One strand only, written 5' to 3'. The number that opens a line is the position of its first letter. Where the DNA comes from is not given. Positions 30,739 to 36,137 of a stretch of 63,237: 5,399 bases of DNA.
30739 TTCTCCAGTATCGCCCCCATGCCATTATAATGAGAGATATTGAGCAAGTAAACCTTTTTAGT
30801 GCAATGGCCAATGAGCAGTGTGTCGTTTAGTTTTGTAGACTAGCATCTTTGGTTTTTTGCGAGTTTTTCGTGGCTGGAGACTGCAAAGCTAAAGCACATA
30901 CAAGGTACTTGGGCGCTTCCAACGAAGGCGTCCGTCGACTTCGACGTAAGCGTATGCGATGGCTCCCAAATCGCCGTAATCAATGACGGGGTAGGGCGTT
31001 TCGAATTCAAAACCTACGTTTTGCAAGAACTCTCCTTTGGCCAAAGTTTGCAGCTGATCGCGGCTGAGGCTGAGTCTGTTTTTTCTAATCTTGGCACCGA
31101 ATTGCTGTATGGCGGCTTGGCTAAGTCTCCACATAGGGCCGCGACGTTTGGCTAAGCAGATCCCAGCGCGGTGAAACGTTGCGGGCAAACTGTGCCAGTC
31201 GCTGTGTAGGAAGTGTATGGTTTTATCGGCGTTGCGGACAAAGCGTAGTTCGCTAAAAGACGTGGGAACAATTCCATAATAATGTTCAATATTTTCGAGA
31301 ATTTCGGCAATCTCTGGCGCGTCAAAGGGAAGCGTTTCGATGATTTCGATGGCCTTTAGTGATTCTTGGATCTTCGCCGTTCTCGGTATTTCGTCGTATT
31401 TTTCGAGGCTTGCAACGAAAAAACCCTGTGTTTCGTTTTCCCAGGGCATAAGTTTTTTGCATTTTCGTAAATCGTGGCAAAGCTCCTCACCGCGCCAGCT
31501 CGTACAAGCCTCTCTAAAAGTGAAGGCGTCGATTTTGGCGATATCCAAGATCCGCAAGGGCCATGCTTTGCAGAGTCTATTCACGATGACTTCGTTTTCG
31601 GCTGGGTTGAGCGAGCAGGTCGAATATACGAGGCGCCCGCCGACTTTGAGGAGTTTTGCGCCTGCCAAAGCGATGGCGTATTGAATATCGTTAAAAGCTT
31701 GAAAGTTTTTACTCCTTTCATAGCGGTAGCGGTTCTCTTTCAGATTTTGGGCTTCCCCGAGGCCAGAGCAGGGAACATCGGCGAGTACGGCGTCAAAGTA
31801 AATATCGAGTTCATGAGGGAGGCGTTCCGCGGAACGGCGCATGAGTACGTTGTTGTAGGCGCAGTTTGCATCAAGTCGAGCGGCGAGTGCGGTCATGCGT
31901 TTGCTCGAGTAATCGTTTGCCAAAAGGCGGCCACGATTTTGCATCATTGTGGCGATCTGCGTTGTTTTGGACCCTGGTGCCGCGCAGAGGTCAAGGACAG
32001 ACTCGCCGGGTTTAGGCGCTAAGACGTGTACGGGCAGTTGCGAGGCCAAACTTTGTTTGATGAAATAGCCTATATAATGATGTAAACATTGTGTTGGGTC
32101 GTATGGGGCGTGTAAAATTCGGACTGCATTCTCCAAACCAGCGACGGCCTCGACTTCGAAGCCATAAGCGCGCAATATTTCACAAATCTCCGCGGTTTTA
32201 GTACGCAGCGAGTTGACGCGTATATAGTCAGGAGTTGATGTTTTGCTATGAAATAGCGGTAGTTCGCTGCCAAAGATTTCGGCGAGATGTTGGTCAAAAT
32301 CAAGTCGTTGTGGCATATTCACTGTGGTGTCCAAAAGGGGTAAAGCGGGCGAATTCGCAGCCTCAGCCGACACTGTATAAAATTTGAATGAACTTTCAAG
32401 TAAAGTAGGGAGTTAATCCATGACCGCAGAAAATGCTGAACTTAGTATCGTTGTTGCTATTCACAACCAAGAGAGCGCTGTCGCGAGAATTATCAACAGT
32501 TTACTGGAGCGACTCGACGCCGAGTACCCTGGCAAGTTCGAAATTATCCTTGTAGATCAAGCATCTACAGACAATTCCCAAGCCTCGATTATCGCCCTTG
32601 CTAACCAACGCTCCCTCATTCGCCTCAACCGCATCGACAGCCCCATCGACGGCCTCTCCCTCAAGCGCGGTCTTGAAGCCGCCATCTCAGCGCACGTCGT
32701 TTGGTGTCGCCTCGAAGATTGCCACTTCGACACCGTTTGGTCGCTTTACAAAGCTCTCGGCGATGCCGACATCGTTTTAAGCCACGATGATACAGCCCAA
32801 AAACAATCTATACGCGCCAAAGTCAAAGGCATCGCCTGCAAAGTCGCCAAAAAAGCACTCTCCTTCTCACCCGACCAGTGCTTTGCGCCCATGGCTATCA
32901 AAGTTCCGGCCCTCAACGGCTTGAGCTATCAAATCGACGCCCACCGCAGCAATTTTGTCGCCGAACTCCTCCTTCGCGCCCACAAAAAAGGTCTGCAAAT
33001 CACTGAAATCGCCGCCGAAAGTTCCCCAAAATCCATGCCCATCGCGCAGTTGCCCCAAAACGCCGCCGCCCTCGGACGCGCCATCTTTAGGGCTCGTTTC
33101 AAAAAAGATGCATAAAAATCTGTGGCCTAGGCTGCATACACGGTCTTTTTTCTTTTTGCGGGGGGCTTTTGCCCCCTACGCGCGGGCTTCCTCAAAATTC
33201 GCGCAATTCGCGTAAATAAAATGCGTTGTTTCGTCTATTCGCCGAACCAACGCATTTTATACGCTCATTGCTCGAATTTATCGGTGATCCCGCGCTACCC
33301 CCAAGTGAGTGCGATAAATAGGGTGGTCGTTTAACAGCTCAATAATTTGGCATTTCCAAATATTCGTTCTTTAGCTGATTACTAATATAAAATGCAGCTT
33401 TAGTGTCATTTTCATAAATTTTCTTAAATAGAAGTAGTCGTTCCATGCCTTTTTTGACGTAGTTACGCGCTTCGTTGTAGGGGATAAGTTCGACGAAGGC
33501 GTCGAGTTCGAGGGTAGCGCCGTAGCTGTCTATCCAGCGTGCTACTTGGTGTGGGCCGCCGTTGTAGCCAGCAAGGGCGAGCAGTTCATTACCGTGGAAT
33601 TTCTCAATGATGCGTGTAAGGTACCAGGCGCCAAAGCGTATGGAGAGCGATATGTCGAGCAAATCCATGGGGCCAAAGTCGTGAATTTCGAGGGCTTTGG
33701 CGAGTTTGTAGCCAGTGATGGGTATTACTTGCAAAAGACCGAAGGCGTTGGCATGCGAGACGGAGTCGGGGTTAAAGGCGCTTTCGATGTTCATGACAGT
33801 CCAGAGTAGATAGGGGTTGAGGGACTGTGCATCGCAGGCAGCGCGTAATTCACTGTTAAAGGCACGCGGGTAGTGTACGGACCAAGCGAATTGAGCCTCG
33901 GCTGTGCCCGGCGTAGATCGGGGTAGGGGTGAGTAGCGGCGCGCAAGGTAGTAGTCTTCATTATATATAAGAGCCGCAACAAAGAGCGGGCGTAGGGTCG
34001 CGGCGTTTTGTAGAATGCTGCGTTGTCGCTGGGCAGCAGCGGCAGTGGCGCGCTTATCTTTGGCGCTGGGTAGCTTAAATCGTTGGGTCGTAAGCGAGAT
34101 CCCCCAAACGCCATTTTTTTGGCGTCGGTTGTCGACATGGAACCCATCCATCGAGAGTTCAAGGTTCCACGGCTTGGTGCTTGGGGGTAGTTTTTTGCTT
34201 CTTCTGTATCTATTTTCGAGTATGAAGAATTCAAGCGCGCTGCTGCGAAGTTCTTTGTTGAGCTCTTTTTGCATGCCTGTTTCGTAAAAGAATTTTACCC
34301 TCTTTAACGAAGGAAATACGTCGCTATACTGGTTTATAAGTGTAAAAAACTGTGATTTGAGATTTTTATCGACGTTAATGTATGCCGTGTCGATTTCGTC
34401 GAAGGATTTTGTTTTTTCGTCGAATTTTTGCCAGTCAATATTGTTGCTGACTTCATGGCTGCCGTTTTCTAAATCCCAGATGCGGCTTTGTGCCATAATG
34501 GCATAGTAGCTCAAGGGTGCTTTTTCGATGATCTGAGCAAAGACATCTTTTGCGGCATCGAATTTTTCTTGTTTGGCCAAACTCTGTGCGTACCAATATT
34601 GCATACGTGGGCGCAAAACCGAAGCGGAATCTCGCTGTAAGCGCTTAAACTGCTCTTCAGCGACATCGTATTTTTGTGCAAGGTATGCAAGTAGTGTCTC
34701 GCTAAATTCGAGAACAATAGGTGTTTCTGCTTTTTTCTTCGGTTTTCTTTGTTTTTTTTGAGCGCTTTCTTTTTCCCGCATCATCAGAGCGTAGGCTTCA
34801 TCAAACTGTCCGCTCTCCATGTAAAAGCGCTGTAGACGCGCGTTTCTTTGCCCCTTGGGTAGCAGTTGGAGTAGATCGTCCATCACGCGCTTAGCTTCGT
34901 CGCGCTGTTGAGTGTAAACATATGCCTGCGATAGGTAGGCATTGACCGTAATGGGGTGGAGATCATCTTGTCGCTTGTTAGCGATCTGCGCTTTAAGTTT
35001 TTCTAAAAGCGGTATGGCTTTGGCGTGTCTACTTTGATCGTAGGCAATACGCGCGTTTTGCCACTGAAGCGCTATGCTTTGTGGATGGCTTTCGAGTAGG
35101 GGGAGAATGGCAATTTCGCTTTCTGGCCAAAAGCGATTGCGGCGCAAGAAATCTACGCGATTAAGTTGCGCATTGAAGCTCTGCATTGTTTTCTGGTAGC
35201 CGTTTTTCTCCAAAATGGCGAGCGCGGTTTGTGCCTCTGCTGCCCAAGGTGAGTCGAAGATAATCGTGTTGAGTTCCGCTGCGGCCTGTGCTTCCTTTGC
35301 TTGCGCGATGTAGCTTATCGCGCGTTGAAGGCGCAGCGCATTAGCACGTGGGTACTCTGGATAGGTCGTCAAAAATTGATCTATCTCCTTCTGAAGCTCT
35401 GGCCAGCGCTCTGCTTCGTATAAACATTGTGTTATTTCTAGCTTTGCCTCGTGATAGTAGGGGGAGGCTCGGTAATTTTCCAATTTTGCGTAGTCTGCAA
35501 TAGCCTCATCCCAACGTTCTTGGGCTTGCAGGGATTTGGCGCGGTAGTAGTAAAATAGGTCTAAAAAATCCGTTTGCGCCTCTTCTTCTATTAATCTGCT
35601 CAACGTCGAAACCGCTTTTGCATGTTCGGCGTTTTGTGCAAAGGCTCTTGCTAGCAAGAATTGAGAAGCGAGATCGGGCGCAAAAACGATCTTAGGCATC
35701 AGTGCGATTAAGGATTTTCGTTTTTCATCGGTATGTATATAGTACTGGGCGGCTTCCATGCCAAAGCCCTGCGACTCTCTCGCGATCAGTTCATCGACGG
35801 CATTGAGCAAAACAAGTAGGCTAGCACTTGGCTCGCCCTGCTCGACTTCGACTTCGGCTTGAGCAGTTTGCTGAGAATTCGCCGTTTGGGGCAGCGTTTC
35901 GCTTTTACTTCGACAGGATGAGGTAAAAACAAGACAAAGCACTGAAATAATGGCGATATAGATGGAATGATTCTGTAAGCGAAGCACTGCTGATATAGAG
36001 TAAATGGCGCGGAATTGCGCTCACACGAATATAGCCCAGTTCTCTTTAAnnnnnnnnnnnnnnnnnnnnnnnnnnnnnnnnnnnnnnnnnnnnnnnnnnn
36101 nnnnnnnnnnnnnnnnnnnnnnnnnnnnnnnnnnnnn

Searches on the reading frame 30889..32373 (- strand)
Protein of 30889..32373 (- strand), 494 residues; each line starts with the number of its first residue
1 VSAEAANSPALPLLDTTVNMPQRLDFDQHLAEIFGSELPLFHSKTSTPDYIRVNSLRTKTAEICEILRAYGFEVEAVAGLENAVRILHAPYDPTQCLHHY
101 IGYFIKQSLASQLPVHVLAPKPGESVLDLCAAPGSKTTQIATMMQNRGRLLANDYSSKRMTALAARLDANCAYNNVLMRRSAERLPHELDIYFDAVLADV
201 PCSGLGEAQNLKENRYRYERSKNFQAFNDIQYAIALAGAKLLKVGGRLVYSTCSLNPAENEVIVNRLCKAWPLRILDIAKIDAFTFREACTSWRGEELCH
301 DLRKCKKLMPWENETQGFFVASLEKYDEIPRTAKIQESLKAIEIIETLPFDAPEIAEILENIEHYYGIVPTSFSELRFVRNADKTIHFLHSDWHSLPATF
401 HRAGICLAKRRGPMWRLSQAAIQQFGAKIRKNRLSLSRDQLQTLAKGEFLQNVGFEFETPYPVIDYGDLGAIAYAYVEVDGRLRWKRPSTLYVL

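Call 9: search_protein_families(library=pfam, proteins=[window:30889-32373:-], max_evalue=0.01)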
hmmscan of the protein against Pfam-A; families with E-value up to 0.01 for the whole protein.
window:30889-32373:- (494 aa): 6 families
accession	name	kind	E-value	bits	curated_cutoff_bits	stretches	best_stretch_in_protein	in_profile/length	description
PF01189.24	Methyltr_RsmB-F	-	1.2e-37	129.9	27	1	116-323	2-198/199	16S rRNA methyltransferase RsmB/F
PF22458.1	RsmF-B_ferredox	-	6.4e-05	23.5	27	1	46-87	27-68/74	Methyltr_RsmF/B-like, ferredoxin-like domain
PF01728.25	FtsJ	-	0.00015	22.2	24.1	1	121-261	20-147/181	FtsJ-like methyltransferase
PF01209.24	Ubie_methyltran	-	0.00053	19.8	20.1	1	116-195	41-119/233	ubiE/COQ5 methyltransferase family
PF13649.12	Methyltransf_25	-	0.0032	18.6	27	0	126-198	1-70/97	Methyltransferase domain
PF21148.3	NSUN5_fdxn-like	-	0.0035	18.2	24.5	1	48-86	2-40/78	NOL1/NOP2/Sun domain family member 5, ferredoxin-like domain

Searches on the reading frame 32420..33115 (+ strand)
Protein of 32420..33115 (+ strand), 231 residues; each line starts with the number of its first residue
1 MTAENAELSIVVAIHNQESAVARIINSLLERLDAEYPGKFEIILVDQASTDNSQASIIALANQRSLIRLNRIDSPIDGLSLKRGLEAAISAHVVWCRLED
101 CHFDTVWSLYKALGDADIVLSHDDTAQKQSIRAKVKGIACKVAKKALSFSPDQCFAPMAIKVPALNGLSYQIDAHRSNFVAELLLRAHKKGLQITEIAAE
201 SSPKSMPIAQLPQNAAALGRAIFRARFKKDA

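Call 9: search_protein_families(library=pfam, proteins=[window:32420-33115:+], max_evalue=0.01)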
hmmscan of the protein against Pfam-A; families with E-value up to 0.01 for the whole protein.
window:32420-33115:+ (231 aa): 1 family
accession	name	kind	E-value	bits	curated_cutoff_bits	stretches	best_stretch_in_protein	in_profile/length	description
PF00535.33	Glycos_transf_2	-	1.3e-09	38.6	23.3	1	9-69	1-57/168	Glycosyl transferase family 2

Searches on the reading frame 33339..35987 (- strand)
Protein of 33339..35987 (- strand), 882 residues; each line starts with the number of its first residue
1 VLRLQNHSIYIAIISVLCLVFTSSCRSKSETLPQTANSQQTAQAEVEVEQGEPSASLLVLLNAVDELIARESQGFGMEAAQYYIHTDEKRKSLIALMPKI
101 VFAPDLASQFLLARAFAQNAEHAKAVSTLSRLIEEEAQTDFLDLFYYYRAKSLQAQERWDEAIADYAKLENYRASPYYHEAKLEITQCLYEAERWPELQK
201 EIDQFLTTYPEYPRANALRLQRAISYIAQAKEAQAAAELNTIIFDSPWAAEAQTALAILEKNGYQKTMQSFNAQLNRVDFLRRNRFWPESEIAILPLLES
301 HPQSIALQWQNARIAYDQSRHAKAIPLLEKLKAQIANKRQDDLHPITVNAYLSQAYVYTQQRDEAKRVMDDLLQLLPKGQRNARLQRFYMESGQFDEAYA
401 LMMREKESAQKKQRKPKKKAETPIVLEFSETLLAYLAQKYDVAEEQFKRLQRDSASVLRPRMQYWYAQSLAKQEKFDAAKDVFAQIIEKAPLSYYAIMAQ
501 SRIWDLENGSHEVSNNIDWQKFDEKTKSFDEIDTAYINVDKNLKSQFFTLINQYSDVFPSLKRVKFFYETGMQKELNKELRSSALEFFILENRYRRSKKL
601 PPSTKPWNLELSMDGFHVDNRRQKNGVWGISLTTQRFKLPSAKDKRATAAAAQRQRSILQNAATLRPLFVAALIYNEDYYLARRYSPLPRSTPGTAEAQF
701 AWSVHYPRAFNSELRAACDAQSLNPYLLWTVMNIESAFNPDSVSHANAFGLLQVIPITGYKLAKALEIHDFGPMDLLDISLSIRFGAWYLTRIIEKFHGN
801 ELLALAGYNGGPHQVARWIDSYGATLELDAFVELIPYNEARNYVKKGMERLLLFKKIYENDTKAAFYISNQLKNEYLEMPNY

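Call 9: search_protein_families(library=pfam, proteins=[window:33339-35987:-], max_evalue=0.01)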
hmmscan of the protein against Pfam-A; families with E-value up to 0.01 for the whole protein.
window:33339-35987:- (882 aa): 9 families
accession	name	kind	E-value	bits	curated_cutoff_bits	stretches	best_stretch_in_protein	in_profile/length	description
PF01464.25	SLT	-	3e-22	78.8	21.3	1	717-824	6-110/117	Transglycosylase SLT domain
PF14559.12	TPR_19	-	3.7e-09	37.2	25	0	437-500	4-67/68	Tetratricopeptide repeat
PF12895.13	ANAPC3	-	2.2e-06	28.3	27.2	1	104-164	21-77/82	Anaphase-promoting complex, cyclosome, subunit 3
PF13428.12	TPR_14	-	2.4e-06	28.1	23.5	0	460-499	1-40/44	Tetratricopeptide repeat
PF13432.12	TPR_16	-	8.7e-06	26.5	32.7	1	437-491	10-62/65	Tetratricopeptide repeat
PF13525.12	YfiO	-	0.00047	20.4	25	1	147-233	9-96/203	Outer membrane lipoprotein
PF13174.12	TPR_6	-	0.0035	18.3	26.3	0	463-493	3-33/33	Tetratricopeptide repeat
PF24575.1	TPR_Slam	-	0.0051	17.7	35.2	0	421-483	44-104/104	Surface lipoprotein assembly modifier, N-terminal TPR repeats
PF13424.12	TPR_12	-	0.0054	17.3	30.1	1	306-363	4-60/77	Tetratricopeptide repeat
